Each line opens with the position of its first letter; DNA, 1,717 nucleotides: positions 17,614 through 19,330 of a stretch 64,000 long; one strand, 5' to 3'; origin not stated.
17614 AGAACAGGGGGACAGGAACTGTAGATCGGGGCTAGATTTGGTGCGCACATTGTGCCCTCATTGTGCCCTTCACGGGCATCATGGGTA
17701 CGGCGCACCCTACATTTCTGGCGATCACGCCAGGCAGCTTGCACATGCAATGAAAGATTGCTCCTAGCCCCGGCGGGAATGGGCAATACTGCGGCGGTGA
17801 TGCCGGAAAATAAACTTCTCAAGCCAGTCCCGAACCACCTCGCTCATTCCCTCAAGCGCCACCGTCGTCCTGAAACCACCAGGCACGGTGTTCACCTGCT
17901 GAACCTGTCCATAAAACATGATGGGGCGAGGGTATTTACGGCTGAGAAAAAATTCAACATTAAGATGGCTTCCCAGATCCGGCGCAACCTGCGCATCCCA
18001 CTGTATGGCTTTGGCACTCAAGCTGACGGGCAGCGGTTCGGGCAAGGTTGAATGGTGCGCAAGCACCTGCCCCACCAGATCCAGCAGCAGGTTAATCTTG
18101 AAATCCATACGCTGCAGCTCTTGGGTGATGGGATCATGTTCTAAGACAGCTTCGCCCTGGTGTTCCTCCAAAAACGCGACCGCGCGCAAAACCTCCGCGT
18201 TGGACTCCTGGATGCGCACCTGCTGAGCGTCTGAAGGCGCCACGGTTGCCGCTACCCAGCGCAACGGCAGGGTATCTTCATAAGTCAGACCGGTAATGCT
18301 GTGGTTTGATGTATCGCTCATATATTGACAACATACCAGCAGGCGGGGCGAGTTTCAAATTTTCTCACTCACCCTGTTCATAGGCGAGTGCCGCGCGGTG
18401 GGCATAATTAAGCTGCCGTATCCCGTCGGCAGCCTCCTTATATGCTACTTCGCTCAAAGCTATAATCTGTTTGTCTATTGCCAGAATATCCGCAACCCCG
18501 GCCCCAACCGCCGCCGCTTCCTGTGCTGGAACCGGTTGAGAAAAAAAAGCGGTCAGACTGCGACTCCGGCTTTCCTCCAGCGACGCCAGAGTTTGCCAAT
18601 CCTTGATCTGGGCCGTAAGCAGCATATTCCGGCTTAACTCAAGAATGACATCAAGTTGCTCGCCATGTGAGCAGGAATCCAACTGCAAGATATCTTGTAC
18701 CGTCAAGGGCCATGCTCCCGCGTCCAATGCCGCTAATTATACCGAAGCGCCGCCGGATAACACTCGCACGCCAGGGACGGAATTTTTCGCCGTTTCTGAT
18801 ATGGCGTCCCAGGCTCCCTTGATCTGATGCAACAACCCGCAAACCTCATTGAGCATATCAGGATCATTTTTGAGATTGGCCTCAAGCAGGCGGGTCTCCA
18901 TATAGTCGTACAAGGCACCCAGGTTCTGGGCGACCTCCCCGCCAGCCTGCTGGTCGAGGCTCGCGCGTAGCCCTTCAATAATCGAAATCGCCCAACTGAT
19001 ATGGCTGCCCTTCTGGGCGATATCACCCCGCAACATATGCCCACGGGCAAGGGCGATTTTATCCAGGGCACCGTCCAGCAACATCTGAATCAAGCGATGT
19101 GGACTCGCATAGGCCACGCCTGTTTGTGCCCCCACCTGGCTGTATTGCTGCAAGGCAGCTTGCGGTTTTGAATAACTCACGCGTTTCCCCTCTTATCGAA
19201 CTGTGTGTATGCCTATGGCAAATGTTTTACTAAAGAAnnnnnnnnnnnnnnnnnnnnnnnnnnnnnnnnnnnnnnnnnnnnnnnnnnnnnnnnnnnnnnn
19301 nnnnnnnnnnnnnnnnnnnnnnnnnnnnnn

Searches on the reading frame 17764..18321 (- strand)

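Call 8: search_protein_families(library=pfam, proteins=[window:17764-18321:-], max_evalue=0.1)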
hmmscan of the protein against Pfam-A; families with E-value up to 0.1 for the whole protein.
window:17764-18321:- (185 aa): 1 family
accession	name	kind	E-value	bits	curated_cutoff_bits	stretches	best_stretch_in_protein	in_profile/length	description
PF16823.10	tPilZ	-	6.7e-12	46.2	25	1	45-184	1-136/136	Atypical PilZ domain, cyclic di-GMP receptor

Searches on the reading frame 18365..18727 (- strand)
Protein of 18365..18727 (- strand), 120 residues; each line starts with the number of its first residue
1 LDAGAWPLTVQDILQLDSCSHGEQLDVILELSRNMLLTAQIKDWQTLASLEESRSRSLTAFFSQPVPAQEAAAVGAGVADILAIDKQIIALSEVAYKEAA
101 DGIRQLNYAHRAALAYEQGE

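Call 8: search_protein_families(library=pfam, proteins=[window:18365-18727:-], max_evalue=0.1)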
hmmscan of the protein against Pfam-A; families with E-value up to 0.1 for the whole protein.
window:18365-18727:- (120 aa): 1 family
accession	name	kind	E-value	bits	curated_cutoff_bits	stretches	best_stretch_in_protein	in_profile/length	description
PF05400.18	FliT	-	4.1e-08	34.3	29.5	1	35-116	1-85/85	Flagellar protein FliT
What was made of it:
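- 18365..18727 (-): fliT (120 aa), the proposed partner of the mini-FliD helix. Pfam FliT 4.1e-8 (call 8).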

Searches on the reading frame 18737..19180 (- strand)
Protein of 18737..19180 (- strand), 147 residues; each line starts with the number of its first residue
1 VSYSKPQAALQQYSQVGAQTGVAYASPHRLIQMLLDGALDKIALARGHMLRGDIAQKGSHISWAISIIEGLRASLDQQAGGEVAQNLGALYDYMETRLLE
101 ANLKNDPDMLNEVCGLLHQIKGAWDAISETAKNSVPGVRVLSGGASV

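Call 8: search_protein_families(library=pfam, proteins=[window:18737-19180:-], max_evalue=0.1)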
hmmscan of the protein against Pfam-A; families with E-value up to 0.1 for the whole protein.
window:18737-19180:- (147 aa): 2 families
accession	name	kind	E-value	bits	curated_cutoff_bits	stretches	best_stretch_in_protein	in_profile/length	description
PF02561.19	FliS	-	2.9e-39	134.3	26.7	1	11-127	2-114/115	Flagellar protein FliS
PF05350.17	GSK-3_bind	-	0.096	12.5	25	0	10-58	181-230/238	Glycogen synthase kinase-3 binding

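Call 11: find_related_loci(query=window:18737-19180:-, collection=genome_contigs, flank=10000)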
Query window:18737-19180:- (147 aa) in genome_contigs; peptide patterns used: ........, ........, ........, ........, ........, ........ (x = any residue, [..] = any of these).
166 stretches matched a pattern; 76 encode a relative of the query (tblastn E <= 1e-3); 75 distinct loci.
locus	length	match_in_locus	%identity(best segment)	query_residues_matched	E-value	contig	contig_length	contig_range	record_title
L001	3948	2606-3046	91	1-147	2e-87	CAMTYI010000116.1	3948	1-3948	MAG: uncultured Gammaproteobacteria bacterium isolate G02_MAG_00007 genome assembly, contig: G02_MAG_00007_000000000141,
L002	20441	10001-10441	84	1-147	6e-81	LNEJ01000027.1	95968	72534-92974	MAG: Gammaproteobacteria bacterium Ga0074134 Ga0074134_125.1, whole genome shotgun sequence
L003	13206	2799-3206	76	1-136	3e-67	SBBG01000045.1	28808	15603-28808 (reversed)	MAG: Gammaproteobacteria bacterium isolate Bin_2_1_1 Ba_contig12863, whole genome shotgun sequence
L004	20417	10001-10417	73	1-139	3e-66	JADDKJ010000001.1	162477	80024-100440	MAG: Gammaproteobacteria bacterium isolate bin1 1, whole genome shotgun sequence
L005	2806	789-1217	59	1-140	4e-53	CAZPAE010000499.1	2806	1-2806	MAG TPA_asm: uncultured Thioalkalispiraceae bacterium isolate SRP135972_co1_229 genome assembly, contig: NODE_68922_leng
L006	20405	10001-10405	63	4-136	1e-49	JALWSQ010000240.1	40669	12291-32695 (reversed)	MAG: Thiohalobacter sp. isolate M2_metabat2_scaf2bin.091 M2_NODE_674_length_40669_cov_4.327759, whole genome shotgun seq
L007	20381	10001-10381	61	1-127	1e-48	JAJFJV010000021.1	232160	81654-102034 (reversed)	MAG: Gammaproteobacteria bacterium isolate OFTM98 OFTM98_20, whole genome shotgun sequence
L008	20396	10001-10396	58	1-132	5e-48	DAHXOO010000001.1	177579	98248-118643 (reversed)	MAG TPA_asm: Proteobacteria bacterium isolate clean1811 NODE_1_length_177579_cov_4.816875, whole genome shotgun sequence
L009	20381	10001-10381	60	1-127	5e-46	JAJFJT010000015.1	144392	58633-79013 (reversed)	MAG: Gammaproteobacteria bacterium isolate OFTM50 OFTM50_14, whole genome shotgun sequence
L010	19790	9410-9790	60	1-127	3e-45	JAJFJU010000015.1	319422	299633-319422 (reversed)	MAG: Gammaproteobacteria bacterium isolate OFTM67 OFTM67_14, whole genome shotgun sequence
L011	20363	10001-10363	60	7-127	5e-45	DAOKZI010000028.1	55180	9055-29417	MAG TPA_asm: Gammaproteobacteria bacterium isolate AMR_MDS_0046 NODE_370_length_55180_cov_14.584091, whole genome shotgu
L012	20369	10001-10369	59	10-132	1e-44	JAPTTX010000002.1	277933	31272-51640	MAG: Gammaproteobacteria bacterium isolate DBS.bin8 NODE_14_length_277933_cov_5.62807_DBS3-1, whole genome shotgun seque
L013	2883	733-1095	59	7-127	3e-44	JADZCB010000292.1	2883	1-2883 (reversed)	MAG: Gammaproteobacteria bacterium isolate SJ706 c_000000630476, whole genome shotgun sequence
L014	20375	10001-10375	61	1-128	1e-43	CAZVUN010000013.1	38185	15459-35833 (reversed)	MAG TPA_asm: uncultured Acidiferrobacteraceae bacterium isolate binchicken_co107_250 genome assembly, contig: NODE_2694_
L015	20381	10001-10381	60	1-127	2e-43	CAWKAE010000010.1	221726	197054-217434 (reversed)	MAG: uncultured Halobacteria archaeon isolate MFD03551.bin.2.47 genome assembly, contig: contig_20690, whole genome shot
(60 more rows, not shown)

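Call 33: find_homologous_proteins(query=window:18737-19180:-, max_evalue=1e-40)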
Query window:18737-19180:- (147 aa): 442 proteins with E <= 1e-40 among 1354 candidates; the best 120 are listed.
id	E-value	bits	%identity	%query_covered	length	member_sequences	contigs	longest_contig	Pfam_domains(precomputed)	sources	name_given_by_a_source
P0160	3.4e-89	314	100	100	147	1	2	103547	PF02561.20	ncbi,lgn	-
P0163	1.2e-81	290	92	100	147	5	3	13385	PF02561.20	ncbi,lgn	-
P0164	4.0e-77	275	87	99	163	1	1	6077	PF02561.20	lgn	-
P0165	1.0e-73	264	82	100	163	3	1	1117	PF02561.20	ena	-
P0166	1.2e-61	225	78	93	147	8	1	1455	PF02561.20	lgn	-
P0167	8.6e-61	222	74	95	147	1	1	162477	PF02561.20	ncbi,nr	ncbi:MAG: flagellar export chaperone FliS [Gammaproteobacteria bacterium]|nr:flagellar export chaper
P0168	1.3e-55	205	73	90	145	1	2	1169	PF02561.20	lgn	-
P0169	1.6e-55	205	70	95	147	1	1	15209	PF02561.20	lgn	-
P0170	1.2e-53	199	69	91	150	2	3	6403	PF02561.20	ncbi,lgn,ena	-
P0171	1.6e-53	199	68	94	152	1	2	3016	PF02561.20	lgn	-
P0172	1.2e-52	196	68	91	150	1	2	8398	PF02561.20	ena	-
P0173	6.4e-52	193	68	91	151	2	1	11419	PF02561.20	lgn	-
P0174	1.1e-51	193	66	91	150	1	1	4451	PF02561.20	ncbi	-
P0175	5.5e-51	190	67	91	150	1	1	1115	PF02561.20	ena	-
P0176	2.6e-50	188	64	98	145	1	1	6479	PF02561.20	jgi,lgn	-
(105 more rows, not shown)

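Call 35: find_encoding_contigs(protein=P0163, flank=10000, max_places=4)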
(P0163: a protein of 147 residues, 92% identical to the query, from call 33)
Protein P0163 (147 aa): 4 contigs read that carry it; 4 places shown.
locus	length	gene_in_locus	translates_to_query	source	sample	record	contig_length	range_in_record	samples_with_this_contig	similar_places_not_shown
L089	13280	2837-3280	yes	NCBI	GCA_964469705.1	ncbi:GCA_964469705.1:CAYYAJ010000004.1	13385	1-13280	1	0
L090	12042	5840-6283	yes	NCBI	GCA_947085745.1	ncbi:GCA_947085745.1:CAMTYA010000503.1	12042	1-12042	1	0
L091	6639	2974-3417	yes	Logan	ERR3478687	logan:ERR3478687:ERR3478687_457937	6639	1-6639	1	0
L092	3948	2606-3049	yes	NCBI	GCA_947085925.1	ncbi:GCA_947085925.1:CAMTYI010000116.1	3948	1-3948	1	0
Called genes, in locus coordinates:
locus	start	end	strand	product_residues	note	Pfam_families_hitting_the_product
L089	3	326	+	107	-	?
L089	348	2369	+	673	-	PF02465:FliD_N, PF07195:FliD_C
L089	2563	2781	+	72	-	PF07195:FliD_C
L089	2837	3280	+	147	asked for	PF02561:FliS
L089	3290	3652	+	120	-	PF05400:FliT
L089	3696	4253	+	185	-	PF16823:tPilZ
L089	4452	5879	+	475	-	PF06490:FleQ, PF00158:Sigma54_activat, PF14532:Sigma54_activ_2, PF07728:AAA_5, PF25601:AAA_lid_14, PF02954:HTH_8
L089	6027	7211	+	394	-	PF13188:PAS_8 (weak), PF00512:HisKA, PF02518:HATPase_c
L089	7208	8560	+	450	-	PF00072:Response_reg, PF07728:AAA_5 (faint), PF00158:Sigma54_activat, PF14532:Sigma54_activ_2, PF25601:AAA_lid_14, PF02954:HTH_8, PF13556:HTH_30 (faint)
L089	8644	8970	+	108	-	PF02049:FliE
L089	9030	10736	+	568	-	PF01514:YscJ_FliF, PF08345:YscJ_FliF_C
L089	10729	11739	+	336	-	PF03448:MgtE_N (faint), PF14842:FliG_N, PF14841:FliG_M, PF14842:FliG_N, PF01706:FliG_C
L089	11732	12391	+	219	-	PF02108:FliH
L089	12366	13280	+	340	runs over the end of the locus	?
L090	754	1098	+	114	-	PF03646:FlaG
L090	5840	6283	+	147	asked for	PF02561:FliS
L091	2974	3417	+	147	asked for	PF02561:FliS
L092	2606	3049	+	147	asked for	PF02561:FliS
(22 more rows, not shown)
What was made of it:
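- Related junctions are present in independent NCBI MAGs (call 35).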

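Call 36: find_encoding_contigs(protein=P0164, flank=10000, max_places=3)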
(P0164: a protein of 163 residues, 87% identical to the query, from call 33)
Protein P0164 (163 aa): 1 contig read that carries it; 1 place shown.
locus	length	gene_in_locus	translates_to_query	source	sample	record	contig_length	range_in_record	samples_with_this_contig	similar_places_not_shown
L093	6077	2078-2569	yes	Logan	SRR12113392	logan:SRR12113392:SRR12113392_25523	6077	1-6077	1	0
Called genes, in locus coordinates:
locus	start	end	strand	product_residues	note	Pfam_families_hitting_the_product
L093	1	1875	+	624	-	?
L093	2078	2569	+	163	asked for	PF02561:FliS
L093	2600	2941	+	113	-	PF05400:FliT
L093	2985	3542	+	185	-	PF16823:tPilZ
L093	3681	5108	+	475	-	PF06490:FleQ, PF00158:Sigma54_activat, PF14532:Sigma54_activ_2, PF07728:AAA_5, PF25601:AAA_lid_14, PF02954:HTH_8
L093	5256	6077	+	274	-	?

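Call 37: find_encoding_contigs(protein=P0165, flank=10000, max_places=3)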
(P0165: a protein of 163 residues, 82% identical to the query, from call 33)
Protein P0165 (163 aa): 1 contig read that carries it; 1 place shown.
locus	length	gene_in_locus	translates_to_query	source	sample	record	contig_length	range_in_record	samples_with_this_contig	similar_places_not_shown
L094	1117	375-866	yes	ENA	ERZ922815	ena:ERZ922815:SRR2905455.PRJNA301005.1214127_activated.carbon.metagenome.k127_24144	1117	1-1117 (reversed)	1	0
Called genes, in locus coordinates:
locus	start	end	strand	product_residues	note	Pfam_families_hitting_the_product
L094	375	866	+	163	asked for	PF02561:FliS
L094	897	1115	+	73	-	?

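Call 43: find_encoding_contigs(protein=P0166, flank=10000, max_places=3)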
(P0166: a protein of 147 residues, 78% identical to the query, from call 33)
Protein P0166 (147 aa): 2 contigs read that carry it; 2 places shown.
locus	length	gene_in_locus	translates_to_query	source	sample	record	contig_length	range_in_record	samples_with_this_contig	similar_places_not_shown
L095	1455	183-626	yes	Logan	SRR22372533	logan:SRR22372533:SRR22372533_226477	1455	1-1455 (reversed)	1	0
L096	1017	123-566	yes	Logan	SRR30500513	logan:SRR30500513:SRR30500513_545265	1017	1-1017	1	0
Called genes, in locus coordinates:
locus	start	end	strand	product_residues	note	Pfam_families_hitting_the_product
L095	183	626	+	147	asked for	PF02561:FliS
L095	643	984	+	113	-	PF05400:FliT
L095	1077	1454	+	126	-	?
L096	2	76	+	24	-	?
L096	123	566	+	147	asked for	PF02561:FliS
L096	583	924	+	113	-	PF05400:FliT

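Call 44: find_encoding_contigs(protein=P0169, flank=10000, max_places=3)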
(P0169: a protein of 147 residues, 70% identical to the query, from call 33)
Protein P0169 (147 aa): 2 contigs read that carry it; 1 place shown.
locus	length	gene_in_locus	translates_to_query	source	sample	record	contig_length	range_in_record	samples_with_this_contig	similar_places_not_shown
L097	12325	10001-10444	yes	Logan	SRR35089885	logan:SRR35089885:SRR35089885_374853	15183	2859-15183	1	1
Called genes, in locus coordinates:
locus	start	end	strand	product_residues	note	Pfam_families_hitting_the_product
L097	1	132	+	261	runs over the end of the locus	PF00460:Flg_bb_rod, PF22692:LlgE_F_G_D1, PF06429:Flg_bbr_C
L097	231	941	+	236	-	PF02107:FlgH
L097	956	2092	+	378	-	PF02119:FlgI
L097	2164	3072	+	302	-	PF10135:Rod-binding, PF01832:Glucosaminidase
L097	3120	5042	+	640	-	PF00460:Flg_bb_rod (weak), PF22638:FlgK_D1, PF21158:flgK_1st_1, PF06429:Flg_bbr_C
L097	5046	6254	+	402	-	PF00669:Flagellin_N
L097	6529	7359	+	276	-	PF00669:Flagellin_N, PF00700:Flagellin_C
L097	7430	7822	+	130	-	PF03646:FlaG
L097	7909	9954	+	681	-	PF02465:FliD_N, PF07195:FliD_C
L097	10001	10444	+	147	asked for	PF02561:FliS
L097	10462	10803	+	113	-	PF05400:FliT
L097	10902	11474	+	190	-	PF16823:tPilZ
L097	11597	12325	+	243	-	?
